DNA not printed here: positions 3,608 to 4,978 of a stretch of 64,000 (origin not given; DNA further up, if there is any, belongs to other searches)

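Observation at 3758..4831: Unusual single-polypeptide fusion of a CoaC/HFCD flavin decarboxylase domain with a class II aldolase/adducin-like domain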

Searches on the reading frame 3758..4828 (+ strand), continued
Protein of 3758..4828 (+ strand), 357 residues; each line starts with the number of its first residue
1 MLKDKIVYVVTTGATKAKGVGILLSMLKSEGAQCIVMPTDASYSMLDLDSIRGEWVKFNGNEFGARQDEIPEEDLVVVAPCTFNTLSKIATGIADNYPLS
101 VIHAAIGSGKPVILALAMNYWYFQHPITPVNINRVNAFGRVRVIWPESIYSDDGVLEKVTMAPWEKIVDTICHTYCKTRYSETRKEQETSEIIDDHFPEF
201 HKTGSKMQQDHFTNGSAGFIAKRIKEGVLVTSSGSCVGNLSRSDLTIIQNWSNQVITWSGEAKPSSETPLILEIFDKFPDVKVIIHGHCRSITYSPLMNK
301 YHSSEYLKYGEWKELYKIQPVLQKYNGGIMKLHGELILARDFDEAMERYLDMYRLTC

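Call 11: find_encoding_contigs(protein=P0082, flank=8000, max_places=2)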
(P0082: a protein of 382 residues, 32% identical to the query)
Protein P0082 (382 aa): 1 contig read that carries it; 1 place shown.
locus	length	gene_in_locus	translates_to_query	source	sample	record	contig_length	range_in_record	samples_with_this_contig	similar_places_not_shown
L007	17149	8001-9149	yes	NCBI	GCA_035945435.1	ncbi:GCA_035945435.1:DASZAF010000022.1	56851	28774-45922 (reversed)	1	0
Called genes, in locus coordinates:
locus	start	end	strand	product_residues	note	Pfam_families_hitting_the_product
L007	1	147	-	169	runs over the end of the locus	PF00293:NUDIX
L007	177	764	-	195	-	PF13238:AAA_18 (weak), PF00485:PRK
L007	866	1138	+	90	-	-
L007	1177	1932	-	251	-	PF13489:Methyltransf_23, PF13847:Methyltransf_31, PF08241:Methyltransf_11, PF08242:Methyltransf_12, PF13649:Methyltransf_25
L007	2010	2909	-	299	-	PF01636:APH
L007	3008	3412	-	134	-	-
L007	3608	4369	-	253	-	PF01925:TauE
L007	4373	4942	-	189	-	PF00293:NUDIX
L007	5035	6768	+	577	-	PF05228:CHASE4, PF00512:HisKA (weak), PF02518:HATPase_c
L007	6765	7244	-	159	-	-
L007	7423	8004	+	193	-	-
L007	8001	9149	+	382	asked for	PF02441:Flavoprotein, PF00596:Aldolase_II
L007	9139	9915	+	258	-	PF13489:Methyltransf_23, PF13649:Methyltransf_25, PF13847:Methyltransf_31, PF08241:Methyltransf_11, PF08242:Methyltransf_12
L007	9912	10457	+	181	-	-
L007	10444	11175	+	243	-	PF13489:Methyltransf_23, PF01209:Ubie_methyltran, PF13847:Methyltransf_31, PF08241:Methyltransf_11, PF08242:Methyltransf_12, PF13649:Methyltransf_25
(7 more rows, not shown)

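Call 13: find_related_loci(query=A1, collection=genome_contigs, flank=8000)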
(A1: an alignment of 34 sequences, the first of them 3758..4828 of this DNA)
Query A1 (357 aa) in genome_contigs; peptide patterns used: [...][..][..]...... (x = any residue, [..] = any of these).
72 stretches matched a pattern; 65 encode a relative of the query (tblastn E <= 1e-3); 65 distinct loci.
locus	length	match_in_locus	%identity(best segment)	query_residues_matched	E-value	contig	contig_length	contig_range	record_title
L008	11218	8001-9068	60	1-356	1e-149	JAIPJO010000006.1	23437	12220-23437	MAG: Patescibacteria group bacterium isolate Tobar14m-G37 Tobar14m-C1346, whole genome shotgun sequence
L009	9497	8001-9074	58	1-356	2e-144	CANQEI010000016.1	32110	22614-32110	MAG: uncultured Clostridia bacterium isolate Lapin-007__bin3 genome assembly, contig: Lapin-007__NODE_408_length_32110_c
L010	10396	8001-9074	57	1-356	9e-144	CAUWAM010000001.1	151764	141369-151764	MAG: uncultured Clostridia bacterium isolate ERS329804__bin38 genome assembly, contig: ERS329804_NODE_61_length_151764_c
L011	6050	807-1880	56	1-356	2e-144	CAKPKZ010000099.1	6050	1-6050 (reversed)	MAG: uncultured Clostridia bacterium isolate REFINED_METABAT215_TOP10_CONTIGS_1500_ASSEMBLY_K77_MERGED__Hadza_MoBio_hadz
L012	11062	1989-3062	57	1-356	2e-143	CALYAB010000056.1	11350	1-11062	MAG: uncultured Clostridia bacterium isolate BRZ_PD__bin86 genome assembly, contig: BRZ_PD__NODE_8709_length_11350_cov_1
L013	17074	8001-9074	57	1-356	6e-143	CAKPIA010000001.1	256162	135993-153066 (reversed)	MAG: uncultured Clostridia bacterium isolate REFINED_METABAT215_TOP10_CONTIGS_1500_ASSEMBLY_K77_MERGED__Nepal_MoBio_Fibe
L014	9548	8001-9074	56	1-356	4e-142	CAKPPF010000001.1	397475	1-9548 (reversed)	MAG: uncultured Clostridia bacterium isolate REFINED_METABAT215_TOP10_CONTIGS_1500_ASSEMBLY_K77_MERGED__Hadza_MoBio_hadz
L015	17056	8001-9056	61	1-356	7e-142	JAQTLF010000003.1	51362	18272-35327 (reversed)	MAG: Candidatus Moraniibacteriota bacterium isolate STA_10 NODE_1254_length_51362_cov_6.573612_Sandtown_A, whole genome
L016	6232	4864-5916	58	1-356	6e-141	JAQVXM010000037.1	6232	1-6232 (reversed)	MAG: Candidatus Paceibacterota bacterium isolate STF2_126 NODE_43872_length_6232_cov_4.824734_Sandtown_F2, whole genome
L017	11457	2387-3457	56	1-356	1e-137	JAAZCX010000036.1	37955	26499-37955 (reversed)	MAG: Clostridiaceae bacterium isolate AS07pgkLD_81 60258_AS07, whole genome shotgun sequence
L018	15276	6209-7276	50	1-356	2e-117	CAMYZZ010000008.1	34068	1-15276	MAG TPA_asm: uncultured Candidatus Saccharibacteria bacterium isolate SRR10912535_bin.47_metaWRAP_v1.3_MAG genome assemb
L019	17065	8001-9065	49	1-356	1e-109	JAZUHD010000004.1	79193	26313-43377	MAG: Candidatus Nanosyncoccus sp. isolate T1900045278_TH20190048.MAGScoT_cleanbin_000027 SGB_5931_k141_783563, whole gen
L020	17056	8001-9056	48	1-353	2e-105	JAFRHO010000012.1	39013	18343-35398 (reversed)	Candidatus Saccharibacteria bacterium isolate RGIG2476 Goat_Jejunum-2__c223311, whole genome shotgun sequence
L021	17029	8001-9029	47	1-349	5e-101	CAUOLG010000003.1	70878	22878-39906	MAG TPA_asm: uncultured Candidatus Saccharibacteria bacterium isolate SRR11085307_bin.8_MetaWRAP_v1.3_MAG genome assembl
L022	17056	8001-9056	45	1-353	2e-99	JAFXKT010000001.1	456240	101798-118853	Candidatus Saccharibacteria bacterium isolate RGIG6504 Sheep_Rectum.Co__c545486, whole genome shotgun sequence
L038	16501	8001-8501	31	1-175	1e-15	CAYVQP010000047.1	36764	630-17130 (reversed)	MAG TPA_asm: uncultured Ardenticatenaceae bacterium isolate SRP173033_co3_129 genome assembly, contig: NODE_1161_length_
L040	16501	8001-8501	29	1-175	2e-15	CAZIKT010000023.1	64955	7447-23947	MAG TPA_asm: uncultured Ardenticatenaceae bacterium isolate SRP329715_co1_364 genome assembly, contig: NODE_493_length_6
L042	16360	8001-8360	38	8-126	7e-15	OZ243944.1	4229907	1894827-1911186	MAG: Chloroflexota bacterium isolate c2a6a117-7fdc-414d-9db2-dee508dba2e6 genome assembly, chromosome: 1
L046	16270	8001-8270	41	75-171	3e-14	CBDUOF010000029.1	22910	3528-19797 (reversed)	MAG TPA_asm: uncultured Anaerolineae bacterium isolate SRR22808126_concoct_49 genome assembly, contig: ERZ25043457.1083,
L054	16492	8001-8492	29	1-171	2e-13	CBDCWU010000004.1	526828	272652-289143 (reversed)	MAG: Candidatus Promineifilaceae bacterium isolate 3a3e19e2-5470-4693-b67a-557dfc69874c genome assembly, contig: contig_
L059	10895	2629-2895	41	76-171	9e-13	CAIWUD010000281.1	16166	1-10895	MAG: uncultured Chloroflexi bacterium isolate LaPlata-a_bin-2315 genome assembly, contig: bin-2315:281/652, whole genome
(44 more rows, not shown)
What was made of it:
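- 25 GTDB species have full-length copies, in Patescibacteria, DPANN and Clostridia MAGs (call 13). Distribution is patchy: 25 of about 185,000 species (call 13).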

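Call 19: search_protein_families(library=padloc, proteins=[window:3758-4828:+, L005:6614-7540:+, L005:9055-9615:+, L005:9615-10331:+, L001:5755-6675:-], max_evalue=0.01)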
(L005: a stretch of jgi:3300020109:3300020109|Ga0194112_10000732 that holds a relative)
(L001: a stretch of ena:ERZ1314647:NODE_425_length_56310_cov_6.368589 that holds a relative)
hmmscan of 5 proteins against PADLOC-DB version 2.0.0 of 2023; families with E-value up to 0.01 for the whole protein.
window:3758-4828:+ (357 aa): 0 families

L005:6614-7540:+ (309 aa): 0 families

L005:9055-9615:+ (187 aa): 0 families

L005:9615-10331:+ (239 aa): 6 families
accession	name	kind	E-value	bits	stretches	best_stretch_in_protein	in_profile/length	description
PDLC04134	mad2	-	2.5e-14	51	1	16-143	272-402/492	mads_2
PDLC03285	MTase_II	-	0.00025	18.2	1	16-82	16-86/413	Type II methyltransferase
PDLC03226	MTase_II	-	0.00054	16.7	1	33-91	41-110/579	Type II methyltransferase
PDLC03258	MTase_II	-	0.0017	15.6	1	37-101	43-106/366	Type II methyltransferase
PDLC03293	MTase_II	-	0.0027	14.5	1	25-102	27-101/427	Type II methyltransferase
PDLC03354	MTase_II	-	0.004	14.2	1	3-100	306-402/425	Type II methyltransferase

L001:5755-6675:- (306 aa): 1 family
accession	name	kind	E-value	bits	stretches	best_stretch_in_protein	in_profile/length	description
PDLC04047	PD-T4-6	-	0.00043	17.5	0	195-219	133-156/327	-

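Call 33: predict_structure(alignment_id=A1)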
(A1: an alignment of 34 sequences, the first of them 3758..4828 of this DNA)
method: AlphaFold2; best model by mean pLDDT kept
length: 357 residues; sequences in the alignment: 34
mean_pLDDT: 94.7   pTM: 0.90
mean pLDDT of the five models: 94.7, 93.8, 93.7, 92.6, 92.2
residues with pLDDT >= 90: 319; 70-90: 38; 50-70: 0; < 50: 0
segments of 3 or more residues with pLDDT < 50: none
pLDDT, mean of each block of 10 residues (from residue 1): 95 95 97 96 94 89 83 97 98 96 97 96 95 96 93 89 96 91 95 98 95 88 98 93 97 96 96 98 96 91 94 97 97 96 97 93
secondary structure, 60 per line:
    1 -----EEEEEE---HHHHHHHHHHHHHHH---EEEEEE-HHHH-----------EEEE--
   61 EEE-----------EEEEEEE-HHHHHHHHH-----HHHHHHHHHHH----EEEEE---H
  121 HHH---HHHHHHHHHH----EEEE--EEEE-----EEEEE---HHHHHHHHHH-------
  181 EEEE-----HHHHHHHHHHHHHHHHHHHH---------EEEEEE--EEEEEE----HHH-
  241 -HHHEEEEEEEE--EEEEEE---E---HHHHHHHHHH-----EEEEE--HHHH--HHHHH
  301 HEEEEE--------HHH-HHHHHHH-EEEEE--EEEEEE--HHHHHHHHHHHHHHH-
elements in order: E6-11 H15-29 E33-38 H40-43 E55-58 E61-63 E75-81 H83-91 H97-107 E112-116 H120-123 H127-136 E141-144 E147-150 E156-160 H164-173 E181-184 H190-209 E219-224 E227-232 E245-252 E255-260 H268-277 E283-287 H290-293 H296-301 E302-306 H319-325 E327-331 E334-339 H342-356
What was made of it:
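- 4283..4354 (+): Structured linker (aa 176-199; strand 181-184 and the start of helix 190-209). AF2 secondary structure and pLDDT 91-98 across this stretch (call 33).
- AF2 gives pLDDT 94.7 and pTM 0.90 (call 33).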

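Call 35: search_protein_representatives(alignment_id=A1)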
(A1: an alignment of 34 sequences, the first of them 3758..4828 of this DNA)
Query: 34 sequences, 357 profile positions. Proteins with E-value up to 0.001 (for the whole library): 13387; up to 1e-10: 3850; up to 1e-30: 52. The best 150 are listed.
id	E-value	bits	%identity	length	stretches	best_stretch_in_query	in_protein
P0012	2.1e-150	517.2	-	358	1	4-356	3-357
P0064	7.4e-138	475.9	-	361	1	2-356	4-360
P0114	1.2e-132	458.8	-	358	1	1-356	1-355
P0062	2.8e-128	444.4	-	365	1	3-356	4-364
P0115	2.0e-126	438.3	-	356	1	1-354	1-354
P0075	3.1e-120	418.0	-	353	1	1-350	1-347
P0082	3.4e-119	414.6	-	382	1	3-354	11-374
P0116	4.7e-116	404.2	-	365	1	1-354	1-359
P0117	3.1e-114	398.2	-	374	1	2-355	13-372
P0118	1.4e-110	386.2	-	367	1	1-353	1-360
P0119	1.0e-106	373.5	-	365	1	4-354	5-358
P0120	2.3e-106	372.3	-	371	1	3-355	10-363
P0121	1.4e-104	366.5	-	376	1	2-351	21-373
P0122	1.4e-102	359.9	-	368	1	3-354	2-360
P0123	1.6e-102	359.7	-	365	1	3-354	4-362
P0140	9.4e-51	189.4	-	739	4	32-176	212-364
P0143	5.8e-41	157.2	-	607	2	4-148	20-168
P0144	3.0e-38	148.3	-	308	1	162-351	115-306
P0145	3.6e-38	148.0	-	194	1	163-351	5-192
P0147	2.8e-36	141.8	-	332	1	113-351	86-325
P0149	1.1e-35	139.8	-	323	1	112-351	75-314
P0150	1.9e-35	139.1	-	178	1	3-175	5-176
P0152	2.2e-34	135.6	-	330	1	113-354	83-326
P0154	1.2e-33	133.2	-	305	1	140-352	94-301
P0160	8.6e-31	123.8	-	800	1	135-353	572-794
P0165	2.0e-30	122.6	-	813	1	159-354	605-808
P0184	4.7e-27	111.5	-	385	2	23-156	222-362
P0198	1.8e-25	106.2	-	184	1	190-349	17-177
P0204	1.2e-24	103.5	-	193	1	171-352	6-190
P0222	5.8e-24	101.3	-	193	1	190-354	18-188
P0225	7.5e-24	100.9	-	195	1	202-352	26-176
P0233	1.9e-23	99.6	-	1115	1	159-352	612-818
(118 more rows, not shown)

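Call 36: search_protein_families(library=pfam, proteins=[P0140, P0143, P0144, P0145, P0147, P0149, P0160, P0165, P0184, P0233], max_evalue=0.01)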
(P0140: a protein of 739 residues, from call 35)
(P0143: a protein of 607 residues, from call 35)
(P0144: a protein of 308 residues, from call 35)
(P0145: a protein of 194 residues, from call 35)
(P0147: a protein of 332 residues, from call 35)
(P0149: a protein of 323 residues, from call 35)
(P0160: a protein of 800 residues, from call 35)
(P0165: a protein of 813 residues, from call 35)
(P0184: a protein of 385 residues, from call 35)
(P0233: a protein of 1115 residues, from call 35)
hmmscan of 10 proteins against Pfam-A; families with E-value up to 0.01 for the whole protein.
P0140 (739 aa): 1 family
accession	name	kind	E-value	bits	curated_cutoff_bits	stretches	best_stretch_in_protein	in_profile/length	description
PF02441.25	Flavoprotein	-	3.5e-80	267.8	22.7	4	206-336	22-146/162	Flavoprotein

P0143 (607 aa): 4 families
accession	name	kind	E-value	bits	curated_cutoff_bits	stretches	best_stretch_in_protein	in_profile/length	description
PF04127.22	DFP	-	1.4e-44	152.6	22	1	194-370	2-172/186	DNA/pantothenate metabolism flavoprotein C-terminal domain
PF02441.25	Flavoprotein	-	1.9e-24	86.6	22.7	1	23-185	1-159/162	Flavoprotein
PF00596.27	Aldolase_II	-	2.7e-24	86.5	22.2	1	455-601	16-176/183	Class II Aldolase and Adducin N-terminal domain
PF23290.1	KOW5_SPT5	-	0.0027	17.6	27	0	193-217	1-25/46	Transcription elongation factor SPT5, fifth KOW domain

P0144 (308 aa): 1 family
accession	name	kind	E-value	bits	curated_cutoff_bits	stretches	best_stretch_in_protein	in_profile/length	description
PF00596.27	Aldolase_II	-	2.7e-23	83.3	22.2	1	167-308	17-176/183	Class II Aldolase and Adducin N-terminal domain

P0145 (194 aa): 1 family
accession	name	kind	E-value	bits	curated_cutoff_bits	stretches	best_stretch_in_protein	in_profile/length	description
PF00596.27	Aldolase_II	-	7.2e-20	72.1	22.2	1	59-192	20-174/183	Class II Aldolase and Adducin N-terminal domain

P0147 (332 aa): 1 family
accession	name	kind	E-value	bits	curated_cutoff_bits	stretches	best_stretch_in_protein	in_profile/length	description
PF00596.27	Aldolase_II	-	3.6e-13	50.2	22.2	1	167-325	2-174/183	Class II Aldolase and Adducin N-terminal domain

P0149 (323 aa): 2 families
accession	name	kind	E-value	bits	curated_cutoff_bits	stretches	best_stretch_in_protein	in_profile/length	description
PF00596.27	Aldolase_II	-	6.5e-05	23.3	22.2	1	162-311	6-171/183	Class II Aldolase and Adducin N-terminal domain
PF11553.14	DUF3231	-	0.00095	19.3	29.6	1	121-171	24-74/165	Protein of unknown function (DUF3231)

P0160 (800 aa): 1 family
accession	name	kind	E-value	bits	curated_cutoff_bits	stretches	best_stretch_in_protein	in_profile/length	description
PF00596.27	Aldolase_II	-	1e-16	61.8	22.2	1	637-793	8-175/183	Class II Aldolase and Adducin N-terminal domain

P0165 (813 aa): 2 families
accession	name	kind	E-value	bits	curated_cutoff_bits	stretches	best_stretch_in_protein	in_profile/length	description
PF00596.27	Aldolase_II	-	3.6e-20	73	22.2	1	653-811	7-180/183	Class II Aldolase and Adducin N-terminal domain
PF00072.30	Response_reg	-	0.0047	17.5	30.2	0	6-61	1-52/111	Response regulator receiver domain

P0184 (385 aa): 1 family
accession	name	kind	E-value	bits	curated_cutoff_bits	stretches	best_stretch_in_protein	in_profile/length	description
PF02441.25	Flavoprotein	-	1.2e-54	184.8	22.7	2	207-368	2-156/162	Flavoprotein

P0233 (1115 aa): 3 families
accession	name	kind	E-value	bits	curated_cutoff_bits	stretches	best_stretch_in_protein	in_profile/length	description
PF00596.27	Aldolase_II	-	9.8e-18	65.1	22.2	1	659-823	6-180/183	Class II Aldolase and Adducin N-terminal domain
PF01048.26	PNP_UDP_1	-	2.4e-06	27.6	25.1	1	900-1082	40-206/233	Phosphorylase superfamily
PF00072.30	Response_reg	-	2.7e-05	24.7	30.2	1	3-55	1-51/111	Response regulator receiver domain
